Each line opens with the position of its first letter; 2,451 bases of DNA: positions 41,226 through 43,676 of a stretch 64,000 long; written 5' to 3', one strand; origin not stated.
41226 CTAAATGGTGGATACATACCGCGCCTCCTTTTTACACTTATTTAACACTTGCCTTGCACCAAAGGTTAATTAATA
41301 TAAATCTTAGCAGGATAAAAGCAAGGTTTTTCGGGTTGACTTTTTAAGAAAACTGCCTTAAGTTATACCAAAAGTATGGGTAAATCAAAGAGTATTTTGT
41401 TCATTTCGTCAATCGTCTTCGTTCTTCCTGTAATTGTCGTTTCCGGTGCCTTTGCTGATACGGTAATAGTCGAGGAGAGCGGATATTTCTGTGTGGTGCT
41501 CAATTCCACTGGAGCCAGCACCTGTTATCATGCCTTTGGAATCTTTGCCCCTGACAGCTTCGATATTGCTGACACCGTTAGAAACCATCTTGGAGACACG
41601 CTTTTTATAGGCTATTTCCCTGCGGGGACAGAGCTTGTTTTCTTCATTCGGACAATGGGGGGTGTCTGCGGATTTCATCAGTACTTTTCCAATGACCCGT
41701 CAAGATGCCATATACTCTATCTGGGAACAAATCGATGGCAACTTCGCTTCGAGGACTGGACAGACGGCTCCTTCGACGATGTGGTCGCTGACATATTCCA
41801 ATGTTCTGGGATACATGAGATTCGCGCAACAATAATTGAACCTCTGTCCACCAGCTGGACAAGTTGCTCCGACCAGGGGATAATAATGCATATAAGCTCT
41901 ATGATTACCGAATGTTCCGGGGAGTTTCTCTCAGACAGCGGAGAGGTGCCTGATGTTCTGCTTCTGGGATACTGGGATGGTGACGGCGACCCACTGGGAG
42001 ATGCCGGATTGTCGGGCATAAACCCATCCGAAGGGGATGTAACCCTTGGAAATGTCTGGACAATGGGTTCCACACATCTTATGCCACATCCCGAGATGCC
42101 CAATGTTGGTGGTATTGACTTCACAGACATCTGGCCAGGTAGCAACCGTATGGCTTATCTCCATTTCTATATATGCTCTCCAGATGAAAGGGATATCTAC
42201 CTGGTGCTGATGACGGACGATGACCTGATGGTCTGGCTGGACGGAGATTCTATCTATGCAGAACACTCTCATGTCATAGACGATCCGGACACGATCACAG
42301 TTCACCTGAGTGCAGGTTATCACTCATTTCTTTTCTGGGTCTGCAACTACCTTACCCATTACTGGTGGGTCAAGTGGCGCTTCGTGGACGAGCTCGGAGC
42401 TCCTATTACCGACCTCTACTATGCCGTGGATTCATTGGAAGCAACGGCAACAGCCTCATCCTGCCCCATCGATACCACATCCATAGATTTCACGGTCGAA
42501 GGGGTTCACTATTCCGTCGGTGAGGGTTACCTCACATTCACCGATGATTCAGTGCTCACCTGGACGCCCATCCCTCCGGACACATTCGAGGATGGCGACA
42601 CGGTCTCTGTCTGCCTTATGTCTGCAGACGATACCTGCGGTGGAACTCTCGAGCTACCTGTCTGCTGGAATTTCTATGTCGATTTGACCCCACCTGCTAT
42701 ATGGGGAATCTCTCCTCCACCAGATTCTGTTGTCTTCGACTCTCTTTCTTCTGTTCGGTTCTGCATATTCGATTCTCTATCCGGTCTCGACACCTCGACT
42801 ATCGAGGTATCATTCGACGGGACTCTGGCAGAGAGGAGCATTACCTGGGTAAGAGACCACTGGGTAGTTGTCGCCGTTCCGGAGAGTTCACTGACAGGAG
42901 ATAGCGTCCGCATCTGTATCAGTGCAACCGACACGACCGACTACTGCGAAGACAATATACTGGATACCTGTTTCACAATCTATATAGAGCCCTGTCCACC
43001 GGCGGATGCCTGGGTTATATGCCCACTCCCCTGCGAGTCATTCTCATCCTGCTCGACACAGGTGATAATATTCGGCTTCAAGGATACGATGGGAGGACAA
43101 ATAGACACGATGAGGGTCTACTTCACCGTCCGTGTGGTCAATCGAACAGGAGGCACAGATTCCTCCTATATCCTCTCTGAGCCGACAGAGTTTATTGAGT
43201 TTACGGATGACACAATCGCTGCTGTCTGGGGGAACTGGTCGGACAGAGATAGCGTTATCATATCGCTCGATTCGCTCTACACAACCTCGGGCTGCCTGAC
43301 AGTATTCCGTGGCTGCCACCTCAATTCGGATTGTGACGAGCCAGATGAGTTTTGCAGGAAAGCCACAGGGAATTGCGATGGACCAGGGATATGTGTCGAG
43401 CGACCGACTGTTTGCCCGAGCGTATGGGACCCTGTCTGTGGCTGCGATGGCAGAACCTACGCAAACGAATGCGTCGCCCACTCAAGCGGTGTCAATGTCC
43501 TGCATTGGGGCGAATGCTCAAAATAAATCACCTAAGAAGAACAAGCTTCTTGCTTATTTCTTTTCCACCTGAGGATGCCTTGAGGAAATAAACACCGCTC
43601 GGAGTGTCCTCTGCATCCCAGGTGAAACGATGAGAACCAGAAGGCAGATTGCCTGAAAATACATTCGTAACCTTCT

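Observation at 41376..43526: Secreted PA14-like protein carrying a Kazal-type serine-protease-inhibitor domain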

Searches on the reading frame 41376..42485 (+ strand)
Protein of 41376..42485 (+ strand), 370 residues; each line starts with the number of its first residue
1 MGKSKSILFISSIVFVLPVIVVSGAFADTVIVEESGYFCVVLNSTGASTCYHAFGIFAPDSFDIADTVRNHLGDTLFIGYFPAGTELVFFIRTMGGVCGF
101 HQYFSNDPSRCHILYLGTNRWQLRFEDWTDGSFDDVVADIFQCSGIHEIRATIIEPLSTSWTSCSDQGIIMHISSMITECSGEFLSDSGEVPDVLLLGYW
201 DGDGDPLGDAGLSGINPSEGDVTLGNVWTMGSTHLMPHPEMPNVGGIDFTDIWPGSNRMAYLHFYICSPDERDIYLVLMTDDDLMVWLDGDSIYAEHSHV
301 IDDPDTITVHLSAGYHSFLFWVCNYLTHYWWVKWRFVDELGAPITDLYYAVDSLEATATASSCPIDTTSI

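Call 22: search_protein_representatives(protein=window:41376-42485:+)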
Query: 370 residues. Proteins with E-value up to 0.001 (for the whole library): 230; up to 1e-10: 24; up to 1e-30: 1. The best 150 are listed.
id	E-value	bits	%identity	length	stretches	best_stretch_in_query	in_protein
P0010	2.8e-82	293.1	44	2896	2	147-370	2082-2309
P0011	4.4e-24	101.4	34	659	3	54-140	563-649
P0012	3.6e-20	88.5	37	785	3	23-142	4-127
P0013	8.8e-19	84.0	31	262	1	17-173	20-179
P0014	2.6e-17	79.1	35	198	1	27-144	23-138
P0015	2.0e-16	76.3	30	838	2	211-353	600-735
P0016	2.4e-16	76.0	27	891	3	214-350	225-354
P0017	2.6e-16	75.9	29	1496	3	211-353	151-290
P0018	1.1e-14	70.5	29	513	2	195-351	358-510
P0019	2.1e-14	69.6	28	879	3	211-351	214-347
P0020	5.9e-14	68.1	37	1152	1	180-360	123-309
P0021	1.9e-13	66.4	42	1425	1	216-352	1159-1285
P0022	5.3e-13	65.0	31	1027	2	216-351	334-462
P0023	7.0e-13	64.6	29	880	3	246-347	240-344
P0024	9.6e-13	64.1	32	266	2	18-140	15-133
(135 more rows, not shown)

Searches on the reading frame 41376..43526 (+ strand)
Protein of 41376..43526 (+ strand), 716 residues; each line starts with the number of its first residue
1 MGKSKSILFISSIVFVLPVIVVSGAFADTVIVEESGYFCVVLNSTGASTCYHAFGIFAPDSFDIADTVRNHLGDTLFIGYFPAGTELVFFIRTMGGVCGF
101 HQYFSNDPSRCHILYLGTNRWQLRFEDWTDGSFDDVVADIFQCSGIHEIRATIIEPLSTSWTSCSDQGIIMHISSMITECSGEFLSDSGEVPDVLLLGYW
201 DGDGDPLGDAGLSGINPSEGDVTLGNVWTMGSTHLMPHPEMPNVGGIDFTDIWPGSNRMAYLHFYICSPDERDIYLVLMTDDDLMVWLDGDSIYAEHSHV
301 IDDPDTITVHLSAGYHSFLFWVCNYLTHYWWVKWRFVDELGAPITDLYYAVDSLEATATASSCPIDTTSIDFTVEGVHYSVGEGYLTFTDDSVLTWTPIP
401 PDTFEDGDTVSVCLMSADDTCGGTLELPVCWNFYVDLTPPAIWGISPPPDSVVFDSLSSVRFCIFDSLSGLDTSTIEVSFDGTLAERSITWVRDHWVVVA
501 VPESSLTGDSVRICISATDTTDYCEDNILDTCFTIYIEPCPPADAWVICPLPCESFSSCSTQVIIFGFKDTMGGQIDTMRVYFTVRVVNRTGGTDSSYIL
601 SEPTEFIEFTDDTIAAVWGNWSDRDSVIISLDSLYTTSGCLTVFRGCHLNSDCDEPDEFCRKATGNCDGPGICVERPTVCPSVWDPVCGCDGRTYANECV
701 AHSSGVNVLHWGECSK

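Call 3: search_protein_families(library=pfam, proteins=[window:41376-43523:+], max_evalue=10)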
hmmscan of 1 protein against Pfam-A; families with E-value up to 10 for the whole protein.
window:41376-43523:+ (716 aa): 3 families
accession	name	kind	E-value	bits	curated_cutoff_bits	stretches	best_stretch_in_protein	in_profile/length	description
PF00050.26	Kazal_1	-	7.2e-08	32.8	21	1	673-714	1-49/49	Kazal-type serine protease inhibitor domain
PF07648.20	Kazal_2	-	7.7e-08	32.8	22.8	1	677-714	3-48/48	Kazal-type serine protease inhibitor domain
PF17062.10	Osw5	-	0.97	10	30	1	6-32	13-38/70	Outer spore wall 5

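Call 4: search_protein_families(library=ncbifam, proteins=[window:41376-43523:+], max_evalue=10)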
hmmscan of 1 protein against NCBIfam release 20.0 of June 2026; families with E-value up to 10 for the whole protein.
window:41376-43523:+ (716 aa): 1 family
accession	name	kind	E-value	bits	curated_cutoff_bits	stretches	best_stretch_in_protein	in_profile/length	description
NF052354.1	EstLipQMycob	equivalog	0.15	10.7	700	1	18-72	332-386/418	esterase LipQ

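Call 5: search_solved_structures(query=window:41376-43523:+, max_evalue=10, show_alignments=3)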
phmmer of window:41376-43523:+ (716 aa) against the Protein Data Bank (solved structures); distinct sequences matched with E-value up to 10: 62 (the best 60 are shown).
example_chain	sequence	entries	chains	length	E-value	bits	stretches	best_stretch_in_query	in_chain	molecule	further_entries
2kmo_A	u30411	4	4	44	2.4e-08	35.6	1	678-714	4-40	Leech-derived tryptase inhibitor C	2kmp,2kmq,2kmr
2m5x_A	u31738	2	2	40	2.7e-08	35.5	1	678-714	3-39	Silk protease inhibitor 2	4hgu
1an1_I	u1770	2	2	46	2.8e-08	35.4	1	678-714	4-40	TRYPTASE INHIBITOR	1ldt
1tgs_I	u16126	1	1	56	1.1e-05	26.8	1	672-703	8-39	PANCREATIC SECRETORY TRYPSIN INHIBITOR (KAZAL TYPE)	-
3qtl_D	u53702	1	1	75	1.7e-05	26.2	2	680-714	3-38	Kazal-type serine protease inhibitor SPI-1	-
7qe8_C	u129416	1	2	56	0.00011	23.6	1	673-701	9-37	Serine protease inhibitor Kazal-type 1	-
7qe9_D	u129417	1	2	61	0.00011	23.6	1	673-701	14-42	Serine protease inhibitor Kazal-type 1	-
8tzp_C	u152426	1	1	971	0.0004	21.7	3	684-715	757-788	Reversion-inducing cysteine-rich protein with Kazal motifs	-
3pis_D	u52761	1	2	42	0.00071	20.8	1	680-714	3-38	Kazal-type serine protease inhibitor SPI-1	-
1y1c_A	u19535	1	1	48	0.00085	20.6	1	676-702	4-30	Elastase inhibitor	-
1y1b_A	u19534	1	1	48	0.0013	20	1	676-702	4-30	Elastase inhibitor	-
1ovo_A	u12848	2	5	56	0.0017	19.6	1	673-714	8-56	OVOMUCOID THIRD DOMAIN | OVOMUCOID THIRD DOMAIN CLEAVED RDI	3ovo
2erw_A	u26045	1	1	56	0.0031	18.7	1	674-715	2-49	serine protease inhibitor infestin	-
1yu6_C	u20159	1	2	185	0.0034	18.6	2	678-716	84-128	Ovomucoid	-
2n71_A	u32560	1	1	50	0.0051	18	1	673-714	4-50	Protease inhibitor 2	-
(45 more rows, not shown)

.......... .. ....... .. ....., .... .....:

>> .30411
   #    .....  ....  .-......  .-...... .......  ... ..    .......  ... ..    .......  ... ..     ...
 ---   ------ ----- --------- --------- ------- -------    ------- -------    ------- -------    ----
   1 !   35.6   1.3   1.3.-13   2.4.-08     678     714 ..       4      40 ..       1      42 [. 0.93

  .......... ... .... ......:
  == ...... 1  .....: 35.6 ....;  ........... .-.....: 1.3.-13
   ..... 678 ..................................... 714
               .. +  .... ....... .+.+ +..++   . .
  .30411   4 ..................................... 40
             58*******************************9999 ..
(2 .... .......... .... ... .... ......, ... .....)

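Call 9: find_homologous_proteins(query=window:41376-43523:+)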
Query window:41376-43523:+ (716 aa): 9 proteins with E <= 0.001 among 8000 candidates.
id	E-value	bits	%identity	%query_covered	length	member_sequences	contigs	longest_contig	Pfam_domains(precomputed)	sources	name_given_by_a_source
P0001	0.0e+0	1674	98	100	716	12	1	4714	PF07648.21,PF00050.27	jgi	-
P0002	4.5e-68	248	36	69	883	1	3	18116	-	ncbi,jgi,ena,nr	ncbi:hypothetical protein J7L68_09675 [bacterium]|nr:hypothetical protein [bacterium]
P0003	5.5e-54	202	41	37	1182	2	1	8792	PF13585.13,PF07610.18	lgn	-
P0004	1.2e-43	167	35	37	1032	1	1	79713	PF13585.13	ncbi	-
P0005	6.5e-37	145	44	27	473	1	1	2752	-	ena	-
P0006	2.9e-30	123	28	25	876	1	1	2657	-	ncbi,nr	ncbi:hypothetical protein J7L01_03775, partial [bacterium]|nr:hypothetical protein [bacterium]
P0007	6.8e-23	99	35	24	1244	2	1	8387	-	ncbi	ncbi:MAG: hypothetical protein ACP5G4_01015, partial [bacterium]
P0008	3.6e-10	57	27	28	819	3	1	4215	PF13860.13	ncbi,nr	ncbi:T9SS type A sorting domain-containing protein, partial [bacterium]|nr:T9SS type A sorting domai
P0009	1.2e-8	52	36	20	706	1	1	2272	-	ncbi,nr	ncbi:MAG TPA: hypothetical protein ENG11_05325, partial [candidate division Zixibacteria bacterium]|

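Call 41: list_cluster_members(proteins=[window:41376-43523:+, window:39692-41239:-, window:43528-45372:-, window:19131-20372:-, window:45946-48021:-])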
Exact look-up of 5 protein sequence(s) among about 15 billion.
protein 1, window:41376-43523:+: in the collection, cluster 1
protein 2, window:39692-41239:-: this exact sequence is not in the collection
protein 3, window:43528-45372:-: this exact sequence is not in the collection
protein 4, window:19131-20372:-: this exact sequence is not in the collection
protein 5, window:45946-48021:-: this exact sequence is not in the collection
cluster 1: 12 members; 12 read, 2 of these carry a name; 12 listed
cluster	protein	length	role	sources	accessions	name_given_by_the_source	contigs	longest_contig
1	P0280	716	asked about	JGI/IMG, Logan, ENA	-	-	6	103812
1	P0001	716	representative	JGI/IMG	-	-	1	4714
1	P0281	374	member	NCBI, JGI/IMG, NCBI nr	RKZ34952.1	hypothetical protein DRQ19_00110 [bacterium] | MAG: hypothetical protein DRQ19_00110 [bacterium]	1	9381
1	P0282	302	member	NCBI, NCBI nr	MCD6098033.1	hypothetical protein J7K18_03970 [bacterium] | hypothetical protein [bacterium]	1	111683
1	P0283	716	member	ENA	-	-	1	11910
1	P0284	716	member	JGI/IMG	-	-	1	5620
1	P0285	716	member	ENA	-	-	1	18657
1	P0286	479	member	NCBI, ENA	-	-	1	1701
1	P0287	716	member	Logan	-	-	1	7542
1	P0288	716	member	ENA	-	-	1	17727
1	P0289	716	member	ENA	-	-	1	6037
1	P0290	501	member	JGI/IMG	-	-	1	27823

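Call 48: find_encoding_contigs(protein=P0002, flank=8000, max_places=3)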
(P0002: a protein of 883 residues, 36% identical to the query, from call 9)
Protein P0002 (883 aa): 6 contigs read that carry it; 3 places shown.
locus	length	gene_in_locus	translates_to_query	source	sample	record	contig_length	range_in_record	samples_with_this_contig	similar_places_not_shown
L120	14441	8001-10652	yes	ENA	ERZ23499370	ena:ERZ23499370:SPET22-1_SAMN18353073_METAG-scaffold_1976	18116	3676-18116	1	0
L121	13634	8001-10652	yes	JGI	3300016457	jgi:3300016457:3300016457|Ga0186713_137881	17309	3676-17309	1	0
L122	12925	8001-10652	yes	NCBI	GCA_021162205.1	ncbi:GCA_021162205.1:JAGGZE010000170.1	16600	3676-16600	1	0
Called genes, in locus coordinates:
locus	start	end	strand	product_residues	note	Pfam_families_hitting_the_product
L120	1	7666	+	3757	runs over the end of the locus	-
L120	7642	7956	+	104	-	PF13510:Fer2_4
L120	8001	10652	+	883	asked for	-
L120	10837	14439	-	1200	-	?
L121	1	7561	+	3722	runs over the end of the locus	-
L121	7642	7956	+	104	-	PF13510:Fer2_4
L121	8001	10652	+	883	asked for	-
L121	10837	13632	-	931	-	?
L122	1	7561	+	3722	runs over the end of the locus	-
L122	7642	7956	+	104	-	PF13510:Fer2_4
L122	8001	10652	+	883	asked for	-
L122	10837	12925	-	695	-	?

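Call 49: find_encoding_contigs(protein=window:41376-43526:+, flank=3000, max_places=6)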
Protein window:41376-43526:+ (716 aa): 13 contigs read that carry it; 6 places shown.
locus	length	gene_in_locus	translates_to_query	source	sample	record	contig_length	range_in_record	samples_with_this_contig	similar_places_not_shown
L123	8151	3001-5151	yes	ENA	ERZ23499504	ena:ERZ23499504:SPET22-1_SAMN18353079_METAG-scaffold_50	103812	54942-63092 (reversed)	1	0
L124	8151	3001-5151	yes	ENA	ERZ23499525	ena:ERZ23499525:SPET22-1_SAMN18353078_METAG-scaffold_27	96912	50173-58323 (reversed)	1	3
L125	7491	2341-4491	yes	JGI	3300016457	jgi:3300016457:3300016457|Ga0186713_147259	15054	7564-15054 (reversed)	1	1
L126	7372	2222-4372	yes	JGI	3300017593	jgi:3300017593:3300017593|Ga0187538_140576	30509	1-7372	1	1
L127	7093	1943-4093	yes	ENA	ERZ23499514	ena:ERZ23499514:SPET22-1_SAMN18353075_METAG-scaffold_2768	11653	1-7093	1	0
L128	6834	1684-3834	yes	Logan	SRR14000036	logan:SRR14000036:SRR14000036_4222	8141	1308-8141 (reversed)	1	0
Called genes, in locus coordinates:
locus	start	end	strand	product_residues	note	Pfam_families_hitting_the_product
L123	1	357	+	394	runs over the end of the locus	PF01855:POR_N, PF17147:PFOR_II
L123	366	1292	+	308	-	PF02775:TPP_enzyme_C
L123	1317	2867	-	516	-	PF00171:Aldedh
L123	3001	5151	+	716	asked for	PF00050:Kazal_1, PF07648:Kazal_2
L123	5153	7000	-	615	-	PF17210:SdrD_B (faint), PF13860:FlgD_ig (faint), PF13620:CarboxypepD_reg (weak), PF13715:CarbopepD_reg_2 (faint), PF22904:NOMO1-like_2nd (faint), PF13620:CarboxypepD_reg (weak), PF18962:Por_Secre_tail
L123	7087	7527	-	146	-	-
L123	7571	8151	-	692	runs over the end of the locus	PF17191:RecG_wedge, PF00270:DEAD, PF04851:ResIII, PF00271:Helicase_C, PF19833:RecG_dom3_C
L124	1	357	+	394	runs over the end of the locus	PF01855:POR_N, PF17147:PFOR_II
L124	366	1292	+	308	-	PF02775:TPP_enzyme_C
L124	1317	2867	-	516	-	PF00171:Aldedh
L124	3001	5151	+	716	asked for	PF00050:Kazal_1, PF07648:Kazal_2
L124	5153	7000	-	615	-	PF17210:SdrD_B (faint), PF13620:CarboxypepD_reg (weak), PF13715:CarbopepD_reg_2 (faint), PF22904:NOMO1-like_2nd (faint), PF13620:CarboxypepD_reg (weak), PF18962:Por_Secre_tail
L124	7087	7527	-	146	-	-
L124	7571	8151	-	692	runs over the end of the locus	PF17191:RecG_wedge, PF00270:DEAD, PF04851:ResIII, PF00271:Helicase_C, PF19833:RecG_dom3_C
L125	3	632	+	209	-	?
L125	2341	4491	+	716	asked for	PF00050:Kazal_1, PF07648:Kazal_2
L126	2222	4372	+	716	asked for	PF00050:Kazal_1, PF07648:Kazal_2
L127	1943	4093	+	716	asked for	PF00050:Kazal_1, PF07648:Kazal_2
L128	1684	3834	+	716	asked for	PF00050:Kazal_1, PF07648:Kazal_2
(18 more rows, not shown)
